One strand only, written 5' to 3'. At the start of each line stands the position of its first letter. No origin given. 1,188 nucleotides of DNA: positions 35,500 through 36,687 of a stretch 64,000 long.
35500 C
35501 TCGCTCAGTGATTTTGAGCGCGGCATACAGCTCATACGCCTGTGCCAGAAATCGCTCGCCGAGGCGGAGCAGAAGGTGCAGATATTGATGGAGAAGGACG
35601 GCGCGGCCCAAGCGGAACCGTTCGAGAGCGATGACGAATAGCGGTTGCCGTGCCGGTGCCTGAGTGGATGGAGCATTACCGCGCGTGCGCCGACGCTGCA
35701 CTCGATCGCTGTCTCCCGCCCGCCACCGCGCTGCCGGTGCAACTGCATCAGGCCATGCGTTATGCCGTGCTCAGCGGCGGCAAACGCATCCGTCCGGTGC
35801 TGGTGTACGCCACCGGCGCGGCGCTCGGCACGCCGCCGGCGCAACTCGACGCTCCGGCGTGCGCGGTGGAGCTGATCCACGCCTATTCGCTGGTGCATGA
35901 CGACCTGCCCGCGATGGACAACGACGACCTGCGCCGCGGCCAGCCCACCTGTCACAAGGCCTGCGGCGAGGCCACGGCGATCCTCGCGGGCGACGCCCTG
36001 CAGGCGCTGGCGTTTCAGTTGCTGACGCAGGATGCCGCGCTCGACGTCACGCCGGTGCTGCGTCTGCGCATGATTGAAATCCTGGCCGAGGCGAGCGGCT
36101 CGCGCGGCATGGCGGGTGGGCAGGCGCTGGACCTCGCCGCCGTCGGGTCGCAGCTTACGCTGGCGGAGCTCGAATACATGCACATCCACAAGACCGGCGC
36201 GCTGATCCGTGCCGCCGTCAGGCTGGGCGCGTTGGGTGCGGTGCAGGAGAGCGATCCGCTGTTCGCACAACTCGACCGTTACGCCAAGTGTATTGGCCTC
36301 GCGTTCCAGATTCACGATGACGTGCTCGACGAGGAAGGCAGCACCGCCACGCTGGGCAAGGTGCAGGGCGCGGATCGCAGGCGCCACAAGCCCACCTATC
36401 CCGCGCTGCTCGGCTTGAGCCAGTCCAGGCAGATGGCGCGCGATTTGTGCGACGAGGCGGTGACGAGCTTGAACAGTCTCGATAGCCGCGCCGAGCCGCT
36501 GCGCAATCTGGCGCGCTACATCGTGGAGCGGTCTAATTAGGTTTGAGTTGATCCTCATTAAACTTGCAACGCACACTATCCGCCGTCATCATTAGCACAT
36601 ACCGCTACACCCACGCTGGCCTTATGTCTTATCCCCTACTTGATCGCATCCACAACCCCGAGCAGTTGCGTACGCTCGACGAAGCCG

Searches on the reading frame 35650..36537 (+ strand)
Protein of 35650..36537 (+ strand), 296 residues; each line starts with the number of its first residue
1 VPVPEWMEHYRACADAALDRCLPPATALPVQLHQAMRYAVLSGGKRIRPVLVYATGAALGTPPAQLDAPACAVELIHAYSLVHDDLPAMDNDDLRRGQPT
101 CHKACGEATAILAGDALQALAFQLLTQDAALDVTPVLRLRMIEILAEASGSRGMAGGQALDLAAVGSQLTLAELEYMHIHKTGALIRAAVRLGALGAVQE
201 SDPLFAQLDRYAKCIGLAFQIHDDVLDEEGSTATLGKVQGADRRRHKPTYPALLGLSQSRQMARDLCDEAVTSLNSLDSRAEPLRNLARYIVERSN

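Call 12: search_protein_families(library=pfam, proteins=[window:35650-36537:+])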
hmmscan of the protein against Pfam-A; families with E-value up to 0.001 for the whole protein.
window:35650-36537:+ (296 aa): 1 family
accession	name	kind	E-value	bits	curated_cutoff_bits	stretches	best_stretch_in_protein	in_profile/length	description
PF00348.22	polyprenyl_synt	-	2.1e-59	201.2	27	1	31-272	3-235/251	Polyprenyl synthetase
